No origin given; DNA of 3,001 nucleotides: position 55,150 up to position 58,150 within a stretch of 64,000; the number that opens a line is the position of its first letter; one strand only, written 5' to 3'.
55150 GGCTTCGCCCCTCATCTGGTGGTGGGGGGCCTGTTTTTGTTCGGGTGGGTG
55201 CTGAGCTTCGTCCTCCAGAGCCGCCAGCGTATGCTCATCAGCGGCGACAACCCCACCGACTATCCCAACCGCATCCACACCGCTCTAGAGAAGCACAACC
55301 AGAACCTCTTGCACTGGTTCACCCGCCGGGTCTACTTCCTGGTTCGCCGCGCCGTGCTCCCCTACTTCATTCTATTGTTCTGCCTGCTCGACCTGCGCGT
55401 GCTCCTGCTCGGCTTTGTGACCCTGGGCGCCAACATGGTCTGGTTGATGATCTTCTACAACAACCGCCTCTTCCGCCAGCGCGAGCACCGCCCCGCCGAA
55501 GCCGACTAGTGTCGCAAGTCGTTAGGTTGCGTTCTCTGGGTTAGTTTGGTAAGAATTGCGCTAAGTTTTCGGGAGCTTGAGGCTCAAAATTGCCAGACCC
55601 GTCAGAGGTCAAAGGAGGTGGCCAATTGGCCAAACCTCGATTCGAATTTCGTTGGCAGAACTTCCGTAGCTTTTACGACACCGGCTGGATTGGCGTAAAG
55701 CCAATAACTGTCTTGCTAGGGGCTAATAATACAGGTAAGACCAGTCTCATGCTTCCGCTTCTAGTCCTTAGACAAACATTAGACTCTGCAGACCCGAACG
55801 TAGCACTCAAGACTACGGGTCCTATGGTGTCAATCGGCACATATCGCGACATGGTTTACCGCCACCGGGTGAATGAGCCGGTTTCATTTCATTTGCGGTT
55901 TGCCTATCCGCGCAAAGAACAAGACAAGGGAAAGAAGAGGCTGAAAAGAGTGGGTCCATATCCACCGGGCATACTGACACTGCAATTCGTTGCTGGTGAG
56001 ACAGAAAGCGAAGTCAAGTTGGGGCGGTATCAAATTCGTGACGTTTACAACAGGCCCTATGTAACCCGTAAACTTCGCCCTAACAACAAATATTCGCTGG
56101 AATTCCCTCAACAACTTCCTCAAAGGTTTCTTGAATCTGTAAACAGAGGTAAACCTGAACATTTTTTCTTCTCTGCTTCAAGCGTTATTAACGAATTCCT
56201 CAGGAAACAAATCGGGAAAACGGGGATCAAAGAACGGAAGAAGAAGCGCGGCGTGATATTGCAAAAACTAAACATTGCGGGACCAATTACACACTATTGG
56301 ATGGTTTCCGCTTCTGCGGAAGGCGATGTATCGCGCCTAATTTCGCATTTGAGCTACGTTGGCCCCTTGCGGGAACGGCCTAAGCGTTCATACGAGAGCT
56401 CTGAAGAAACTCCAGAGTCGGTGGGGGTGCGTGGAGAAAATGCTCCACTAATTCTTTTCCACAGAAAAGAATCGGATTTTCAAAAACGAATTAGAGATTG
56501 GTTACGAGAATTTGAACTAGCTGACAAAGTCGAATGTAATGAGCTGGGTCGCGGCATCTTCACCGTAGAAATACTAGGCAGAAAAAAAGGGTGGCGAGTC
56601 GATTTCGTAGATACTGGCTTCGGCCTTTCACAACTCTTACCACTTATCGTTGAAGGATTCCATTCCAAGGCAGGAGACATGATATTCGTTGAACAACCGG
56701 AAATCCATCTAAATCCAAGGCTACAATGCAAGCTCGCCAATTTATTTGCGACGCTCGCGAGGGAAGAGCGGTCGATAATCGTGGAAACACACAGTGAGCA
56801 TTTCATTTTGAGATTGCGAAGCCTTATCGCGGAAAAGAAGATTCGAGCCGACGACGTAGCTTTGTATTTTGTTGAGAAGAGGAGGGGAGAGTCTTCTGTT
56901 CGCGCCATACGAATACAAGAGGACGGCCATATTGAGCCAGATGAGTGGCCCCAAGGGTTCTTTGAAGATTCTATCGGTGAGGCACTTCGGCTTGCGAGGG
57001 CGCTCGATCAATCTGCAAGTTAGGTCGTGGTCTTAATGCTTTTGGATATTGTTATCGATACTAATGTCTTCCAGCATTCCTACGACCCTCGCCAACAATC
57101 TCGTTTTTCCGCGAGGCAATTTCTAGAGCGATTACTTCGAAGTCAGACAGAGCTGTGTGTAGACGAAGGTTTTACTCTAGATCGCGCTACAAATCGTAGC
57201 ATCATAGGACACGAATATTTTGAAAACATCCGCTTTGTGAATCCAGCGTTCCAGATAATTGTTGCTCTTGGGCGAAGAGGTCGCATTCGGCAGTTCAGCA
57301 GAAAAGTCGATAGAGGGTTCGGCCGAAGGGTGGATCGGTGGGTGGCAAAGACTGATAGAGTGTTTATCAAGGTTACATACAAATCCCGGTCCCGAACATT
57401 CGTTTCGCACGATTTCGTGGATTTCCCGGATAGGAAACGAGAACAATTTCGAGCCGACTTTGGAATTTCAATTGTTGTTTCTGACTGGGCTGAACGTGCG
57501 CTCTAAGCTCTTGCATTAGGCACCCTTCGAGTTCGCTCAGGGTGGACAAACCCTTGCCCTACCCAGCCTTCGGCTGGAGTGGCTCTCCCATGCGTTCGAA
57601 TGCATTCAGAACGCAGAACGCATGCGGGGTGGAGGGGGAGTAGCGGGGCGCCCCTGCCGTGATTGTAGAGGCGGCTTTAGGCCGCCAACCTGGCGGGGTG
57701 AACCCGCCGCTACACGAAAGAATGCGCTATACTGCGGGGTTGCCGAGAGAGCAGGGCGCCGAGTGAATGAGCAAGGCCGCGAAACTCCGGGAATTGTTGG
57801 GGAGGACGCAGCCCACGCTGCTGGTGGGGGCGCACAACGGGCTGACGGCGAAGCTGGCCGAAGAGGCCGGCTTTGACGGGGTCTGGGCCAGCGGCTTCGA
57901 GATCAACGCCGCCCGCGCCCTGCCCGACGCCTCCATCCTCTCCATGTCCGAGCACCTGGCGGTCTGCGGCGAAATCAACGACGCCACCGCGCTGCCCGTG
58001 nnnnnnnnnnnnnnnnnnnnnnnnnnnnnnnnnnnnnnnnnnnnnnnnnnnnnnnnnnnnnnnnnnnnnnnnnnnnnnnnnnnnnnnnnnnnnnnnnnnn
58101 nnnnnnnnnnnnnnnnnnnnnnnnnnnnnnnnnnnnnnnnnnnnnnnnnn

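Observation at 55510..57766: Low-GC two-gene island (ABC/AAA_21 ATPase plus PIN-like nuclease) inserted inside a biosynthetic cluster: candidate undescribed defence or toxin module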

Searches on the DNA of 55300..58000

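Call 52: search_rna_families(source=window, start=55300, end=58000, threshold=evalue, max_evalue=1)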
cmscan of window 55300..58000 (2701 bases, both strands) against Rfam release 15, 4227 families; matches with E-value up to 1: 0.
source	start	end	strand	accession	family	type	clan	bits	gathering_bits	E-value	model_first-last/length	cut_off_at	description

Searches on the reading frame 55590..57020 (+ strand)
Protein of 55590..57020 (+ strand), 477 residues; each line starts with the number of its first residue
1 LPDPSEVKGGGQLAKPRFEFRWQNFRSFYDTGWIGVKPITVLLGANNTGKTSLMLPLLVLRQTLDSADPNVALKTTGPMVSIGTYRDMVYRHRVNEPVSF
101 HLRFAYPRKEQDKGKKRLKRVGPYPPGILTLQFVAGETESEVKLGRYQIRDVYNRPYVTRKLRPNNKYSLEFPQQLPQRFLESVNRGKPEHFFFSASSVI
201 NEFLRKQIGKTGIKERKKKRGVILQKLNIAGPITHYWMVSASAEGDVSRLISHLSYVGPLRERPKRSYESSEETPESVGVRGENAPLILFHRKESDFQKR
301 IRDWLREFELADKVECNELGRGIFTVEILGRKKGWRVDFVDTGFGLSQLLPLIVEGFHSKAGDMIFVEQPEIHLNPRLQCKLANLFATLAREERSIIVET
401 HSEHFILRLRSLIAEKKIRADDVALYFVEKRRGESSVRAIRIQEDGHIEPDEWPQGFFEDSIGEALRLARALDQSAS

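Call 3: search_protein_families(library=pfam, proteins=[window:55590-57020:+], max_evalue=1)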
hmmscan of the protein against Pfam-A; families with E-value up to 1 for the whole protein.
window:55590-57020:+ (477 aa): 6 families
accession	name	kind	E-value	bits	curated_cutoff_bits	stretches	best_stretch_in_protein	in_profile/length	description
PF13175.12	AAA_15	-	2.4e-18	67.3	32.1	2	333-406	292-374/374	AAA ATPase domain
PF13304.12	AAA_21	-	2.9e-14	54.3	27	2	256-404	166-301/304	AAA domain, putative AbiEii toxin, Type IV TA system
PF12476.13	DUF3696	-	3.3e-10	40.5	22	1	418-467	1-51/52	Protein of unknown function (DUF3696)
PF13476.12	AAA_23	-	0.016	16.3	27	1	23-54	5-36/201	AAA domain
PF13481.12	AAA_25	-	0.17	11.9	27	0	31-58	27-54/195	AAA domain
PF16450.11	Prot_ATP_ID_OB_C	-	0.18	12.1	23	1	392-422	10-40/56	Proteasomal ATPase OB C-terminal domain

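Call 4: search_protein_families(library=padloc, proteins=[window:55590-57020:+], max_evalue=1)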
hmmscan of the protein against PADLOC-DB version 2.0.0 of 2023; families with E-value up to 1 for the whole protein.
window:55590-57020:+ (477 aa): 86 families (the best 25 are shown)
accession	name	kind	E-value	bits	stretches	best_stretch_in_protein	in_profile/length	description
PDLC04148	HEC-03B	-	1.6e-59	200.1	2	244-466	206-442/458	-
PDLC04707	PDC-M55A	-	1.8e-58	196.5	2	242-471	176-412/421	-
PDLC03878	NsnB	-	1.1e-57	194.4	1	21-461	6-335/345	-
PDLC02979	AriA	-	9.4e-22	76.3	2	333-406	291-373/373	-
PDLC02980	AriA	-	1.5e-13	49.4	2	256-405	166-302/304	-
PDLC04144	HEC-01B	-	4.2e-11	40.6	2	21-107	7-86/395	-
PDLC04033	PD-T4-4_A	-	1.2e-10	39.2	2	359-415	323-379/460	-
PDLC04176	HEC-01A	-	2.8e-10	38.1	2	359-442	274-346/371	-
PDLC00069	GajA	-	1.3e-09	35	2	359-405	332-380/687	AAA ATPase domain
PDLC04213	HEC-02A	-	1.9e-09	35.6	2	349-424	220-290/337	-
PDLC04664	PDC-M47A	-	2.5e-09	34.6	1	359-414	319-374/461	-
PDLC04177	HEC-01A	-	5.6e-09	33.5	2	351-410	286-344/393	-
PDLC00077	GajA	-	6.4e-09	32.9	2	363-406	335-380/616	AAA ATPase domain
PDLC02335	AbiLi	-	6.7e-09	33.2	1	19-438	52-260/326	AbiLi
PDLC00067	GajA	-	2.4e-08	31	2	20-57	8-44/604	AAA ATPase domain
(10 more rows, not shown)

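Call 5: search_protein_families(library=ncbifam, proteins=[window:55590-57020:+], max_evalue=1)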
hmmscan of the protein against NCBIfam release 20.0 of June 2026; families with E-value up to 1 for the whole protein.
window:55590-57020:+ (477 aa): 7 families
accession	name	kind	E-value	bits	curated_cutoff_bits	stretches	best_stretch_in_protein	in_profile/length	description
NF047739.1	antiphage_MADS3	equivalog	4.7e-06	26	420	1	23-117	8-102/427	methylation-associated defense system AAA family ATPase MAD3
NF038234.1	retron_eff_Eco8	equivalog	0.0012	17.5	250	1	364-440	275-353/679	retron Eco8 family effector endonuclease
TIGR00611.2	recf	equivalog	0.024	13.8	172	1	20-54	4-38/339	DNA replication/repair protein RecF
NF010170.0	PRK13651.1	equivalog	0.083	11.8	432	1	361-408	183-230/308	cobalt transporter ATP-binding subunit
TIGR03771.1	anch_rpt_ABC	equivalog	0.1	12.3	268.8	0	366-402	136-172/223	anchored repeat-type ABC transporter ATP-binding subunit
TIGR02673.1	FtsE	equivalog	0.21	11.3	264.85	0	363-409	157-203/214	cell division ATP-binding protein FtsE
TIGR01166.1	cbiO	subfamily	0.21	11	211.8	0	39-57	20-38/190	cobalt ABC transporter, ATP-binding protein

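Call 76: search_dna_similar(query=window:55626-57020:+, collection=plasmids, mode=protein, max_evalue=1e-10, max_rows=25)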
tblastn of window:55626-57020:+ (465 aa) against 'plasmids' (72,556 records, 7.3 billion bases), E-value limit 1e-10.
Records with a match: 58; places in all: 59; records where one place covers at least 80% of the query: 14.
Best place of each record, by identity: <60% 58.
By first word of the organism name: Bacillus 9; Aeromonas 6; Acinetobacter 5; Nostoc 5; Rhodococcus 2; Paracoccus 2; Planococcus 2; Leclercia 2; Methylocella 2; Photobacterium 2; and 21 more.
By predicted mobility (MOB-suite, as given by PLSDB): non-mobilizable 34; conjugative 12; mobilizable 12.
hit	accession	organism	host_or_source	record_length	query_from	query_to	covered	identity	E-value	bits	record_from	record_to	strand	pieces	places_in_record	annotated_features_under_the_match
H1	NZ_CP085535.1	Aeromonas salmonicida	Brook charr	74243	13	452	95%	30.2%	5e-44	172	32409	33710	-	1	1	DUF3696 domain-containing protein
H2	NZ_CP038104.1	Aeromonas salmonicida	Salvelinus fontinalis,whole organism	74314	13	452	95%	30.2%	5e-44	172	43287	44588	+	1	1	DUF3696 domain-containing protein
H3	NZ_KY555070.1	Aeromonas salmonicida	-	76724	13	452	95%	30.2%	5e-44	172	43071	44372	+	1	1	DUF3696 domain-containing protein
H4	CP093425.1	Bacillus pacificus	cell culture,sufu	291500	22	462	95%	29.3%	2e-40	162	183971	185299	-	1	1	DUF3696 domain-containing protein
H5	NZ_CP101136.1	Bacillus paranthracis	single cell,soil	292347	22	462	95%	29.3%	2e-40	162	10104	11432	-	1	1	DUF3696 domain-containing protein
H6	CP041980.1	Bacillus paranthracis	Homo sapiens,stool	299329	22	462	95%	29.3%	2e-40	162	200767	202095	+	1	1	DUF3696 domain-containing protein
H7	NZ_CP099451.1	Bacillus pacificus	chicken,assembly Genome,intestine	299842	22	462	95%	29.3%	2e-40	162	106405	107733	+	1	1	DUF3696 domain-containing protein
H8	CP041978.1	Bacillus pacificus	Homo sapiens,stool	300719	22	462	95%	29.3%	2e-40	162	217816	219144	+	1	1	DUF3696 domain-containing protein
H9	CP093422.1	Bacillus paranthracis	cell culture,sufu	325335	22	462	95%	29.3%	2e-40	162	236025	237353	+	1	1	DUF3696 domain-containing protein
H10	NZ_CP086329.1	Bacillus pacificus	single cell culture,sludge from ...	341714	22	462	95%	29.3%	2e-40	162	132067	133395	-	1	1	DUF3696 domain-containing protein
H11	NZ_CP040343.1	Bacillus cereus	Apostichopus japonicus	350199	22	462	95%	29.3%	2e-40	162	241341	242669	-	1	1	DUF3696 domain-containing protein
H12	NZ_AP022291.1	Aeromonas veronii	-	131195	13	452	95%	29.3%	5e-44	172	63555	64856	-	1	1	DUF3696 domain-containing protein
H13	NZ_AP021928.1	Aeromonas caviae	-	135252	13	452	95%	29.3%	5e-44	172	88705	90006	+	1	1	DUF3696 domain-containing protein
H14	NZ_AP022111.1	Aeromonas caviae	-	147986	13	452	95%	29.3%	5e-44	172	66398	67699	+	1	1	DUF3696 domain-containing protein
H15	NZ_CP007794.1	Azospirillum argentinense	Triticum aestivum L.,Root,wheat ...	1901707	229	464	51%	34.0%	3e-31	134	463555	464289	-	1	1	record has no annotation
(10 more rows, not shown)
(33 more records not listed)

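Call 77: get_annotated_region(hit=H2, flank=3500)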
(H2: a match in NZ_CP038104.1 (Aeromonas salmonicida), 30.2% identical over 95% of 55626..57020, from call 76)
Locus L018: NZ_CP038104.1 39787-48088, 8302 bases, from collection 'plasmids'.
description: Aeromonas salmonicida subsp. salmonicida strain SHY16-3432 plasmid pAsa9-like, complete sequence
organism: Aeromonas salmonicida (NCBI taxid 29491)
taxonomy: Bacteria; Pseudomonadota; Gammaproteobacteria; Aeromonadales; Aeromonadaceae; Aeromonas; Aeromonas salmonicida
host: -; source: Salvelinus fontinalis,whole organism; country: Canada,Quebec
typing (MOB-suite, as given by PLSDB): conjugative; replicon rep_cluster_1169; relaxase MOBF; mating-pair formation MPF_F
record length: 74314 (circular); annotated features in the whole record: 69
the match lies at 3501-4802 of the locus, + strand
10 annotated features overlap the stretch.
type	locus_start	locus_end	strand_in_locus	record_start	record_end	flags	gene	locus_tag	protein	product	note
CDS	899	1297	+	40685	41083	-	-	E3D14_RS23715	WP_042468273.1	DUF6088 family protein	-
CDS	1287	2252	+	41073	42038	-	-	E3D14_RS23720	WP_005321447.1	nucleotidyl transferase AbiEii/AbiGii toxin family protein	-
CDS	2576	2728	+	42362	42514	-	-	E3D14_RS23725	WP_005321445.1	Hok/Gef family protein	-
CDS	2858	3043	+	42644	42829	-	-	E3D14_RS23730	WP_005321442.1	hypothetical protein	-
CDS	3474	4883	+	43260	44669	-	-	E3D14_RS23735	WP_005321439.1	DUF3696 domain-containing protein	-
CDS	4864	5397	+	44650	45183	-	-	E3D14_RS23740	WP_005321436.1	hypothetical protein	-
CDS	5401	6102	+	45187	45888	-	-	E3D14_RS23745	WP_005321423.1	RNA ligase family protein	-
CDS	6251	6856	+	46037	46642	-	-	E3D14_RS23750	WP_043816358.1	recombinase family protein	GO:0006310 - DNA recombination [Evidence IEA]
CDS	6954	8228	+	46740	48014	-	-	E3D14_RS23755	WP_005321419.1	metallophosphoesterase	-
CDS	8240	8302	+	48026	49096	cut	-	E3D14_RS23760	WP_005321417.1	GTPase-associated system all-helical protein GASH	-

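Call 78: get_annotated_region(hit=H6, flank=3500)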
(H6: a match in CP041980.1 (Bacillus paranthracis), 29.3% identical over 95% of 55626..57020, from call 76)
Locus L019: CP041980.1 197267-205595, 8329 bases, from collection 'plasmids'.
description: Bacillus paranthracis strain NCCP 15910 plasmid unnamed, complete sequence
organism: Bacillus paranthracis (NCBI taxid 2026186)
taxonomy: Bacteria; Bacillota; Bacilli; Bacillales; Bacillaceae; Bacillus; Bacillus paranthracis
host: -; source: Homo sapiens,stool; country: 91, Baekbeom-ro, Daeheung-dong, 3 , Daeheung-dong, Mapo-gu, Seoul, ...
typing (MOB-suite, as given by PLSDB): non-mobilizable; replicon rep_cluster_125,rep_cluster_1698; mating-pair formation MPF_T
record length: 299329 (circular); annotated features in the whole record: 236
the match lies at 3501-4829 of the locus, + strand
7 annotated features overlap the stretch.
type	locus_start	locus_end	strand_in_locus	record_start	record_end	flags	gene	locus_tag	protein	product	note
CDS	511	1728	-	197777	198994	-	-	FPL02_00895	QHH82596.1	hypothetical protein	-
CDS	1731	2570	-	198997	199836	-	-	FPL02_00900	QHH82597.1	hypothetical protein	-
CDS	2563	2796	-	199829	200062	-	-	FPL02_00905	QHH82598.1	hypothetical protein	-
CDS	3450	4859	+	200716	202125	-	-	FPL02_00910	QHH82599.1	DUF3696 domain-containing protein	-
CDS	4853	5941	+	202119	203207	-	-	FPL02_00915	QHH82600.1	hypothetical protein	-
CDS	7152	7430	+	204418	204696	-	-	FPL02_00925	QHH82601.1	winged helix-turn-helix transcriptional regulator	-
CDS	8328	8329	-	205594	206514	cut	-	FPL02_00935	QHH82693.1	Rpn family recombination-promoting nuclease/putative transposase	-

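Call 80: search_protein_families(library=padloc, proteins=[L018:4864-5394:+, L018:3474-4880:+, L019:4853-5938:+, L019:3450-4856:+], max_evalue=0.01)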
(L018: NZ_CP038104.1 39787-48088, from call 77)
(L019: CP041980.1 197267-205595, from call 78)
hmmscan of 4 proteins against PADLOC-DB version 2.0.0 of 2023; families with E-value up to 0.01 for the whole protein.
L018:4864-5394:+ (177 aa): 1 family
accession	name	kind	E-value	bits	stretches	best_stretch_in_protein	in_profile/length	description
PDLC04147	HEC-03A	-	3.1e-23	80.6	1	2-160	1-156/159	-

L018:3474-4880:+ (469 aa): 87 families (the best 25 are shown)
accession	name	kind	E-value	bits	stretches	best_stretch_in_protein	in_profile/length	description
PDLC04148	HEC-03B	-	1.1e-133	444.6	1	1-458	1-455/458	-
PDLC03878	NsnB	-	5.8e-59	198.6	1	1-440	1-335/345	-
PDLC04707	PDC-M55A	-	2.6e-57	192.7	1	2-457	3-417/421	-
PDLC02979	AriA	-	2.2e-25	88.2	2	278-387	269-373/373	-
PDLC02980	AriA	-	9.3e-16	56.6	1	24-388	1-304/304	-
PDLC04177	HEC-01A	-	3.9e-12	43.9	2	335-422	296-366/393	-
PDLC00077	GajA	-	1.4e-11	41.7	2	338-388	336-381/616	AAA ATPase domain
PDLC04178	HEC-01A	-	2.7e-11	41.1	2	322-389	274-333/399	-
PDLC00071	GajA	-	2.8e-11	40.9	1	339-387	277-322/588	AAA ATPase domain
PDLC02981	AriAB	-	4.5e-11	40.1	2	335-388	330-378/694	-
PDLC02335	AbiLi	-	5.8e-11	40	1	1-421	49-262/326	AbiLi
PDLC00063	GajA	-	7.8e-11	39.3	1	338-390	347-403/679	AAA ATPase domain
PDLC04179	HEC-01A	-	9.2e-11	39.5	2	1-38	1-37/459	-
PDLC04184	HEC-01A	-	1.1e-10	39.2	2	1-38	1-37/464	-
PDLC04182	HEC-01A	-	3.1e-10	37.6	2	335-391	305-355/406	-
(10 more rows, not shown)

L019:4853-5938:+ (362 aa): 1 family
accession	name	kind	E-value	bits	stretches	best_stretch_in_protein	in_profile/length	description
PDLC04708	PDC-M55B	-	2.7e-26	91.1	1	130-341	90-296/315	-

L019:3450-4856:+ (469 aa): 75 families (the best 25 are shown)
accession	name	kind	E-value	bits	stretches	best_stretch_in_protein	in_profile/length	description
PDLC04707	PDC-M55A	-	8e-80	266.9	1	2-461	4-416/421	-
PDLC03878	NsnB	-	3.1e-57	192.9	1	2-454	3-342/345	-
PDLC04148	HEC-03B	-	4.8e-52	175.5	1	5-457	6-447/458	-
PDLC02979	AriA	-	8.9e-21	73.1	2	264-392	268-373/373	-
PDLC02980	AriA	-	4.3e-12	44.6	2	315-391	239-302/304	-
PDLC02358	Old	-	4e-11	40.4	2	298-395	242-332/578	Old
PDLC00063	GajA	-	1e-09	35.6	1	315-394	316-402/679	AAA ATPase domain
PDLC04177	HEC-01A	-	1.9e-09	35.1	2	6-47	10-52/393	-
PDLC04710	PDC-M56A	-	2.2e-09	34.8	1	316-392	214-285/382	-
PDLC04033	PD-T4-4_A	-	7.1e-09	33.4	0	345-402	327-380/460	-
PDLC04176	HEC-01A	-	2.3e-08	31.8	1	344-394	277-323/371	-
PDLC04389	PDC-M07A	-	3.4e-08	30.9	1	2-39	7-43/443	-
PDLC04178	HEC-01A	-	4.1e-08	30.7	1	3-38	11-45/399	-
PDLC04175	HEC-01A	-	6.9e-08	29.9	1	9-48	11-52/363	-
PDLC04032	PD-T4-4_A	-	8.2e-08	29.6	1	345-430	348-425/474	-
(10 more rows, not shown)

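Call 81: search_solved_structures(query=window:55626-57020:+, max_evalue=0.01)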
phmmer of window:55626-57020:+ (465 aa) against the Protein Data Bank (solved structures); distinct sequences matched with E-value up to 0.01: 1.
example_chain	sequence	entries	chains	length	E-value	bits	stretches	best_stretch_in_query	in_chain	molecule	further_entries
6p74_A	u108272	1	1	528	0.00071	21.5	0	331-419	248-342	Putative ATP-dependent endonuclease of the OLD family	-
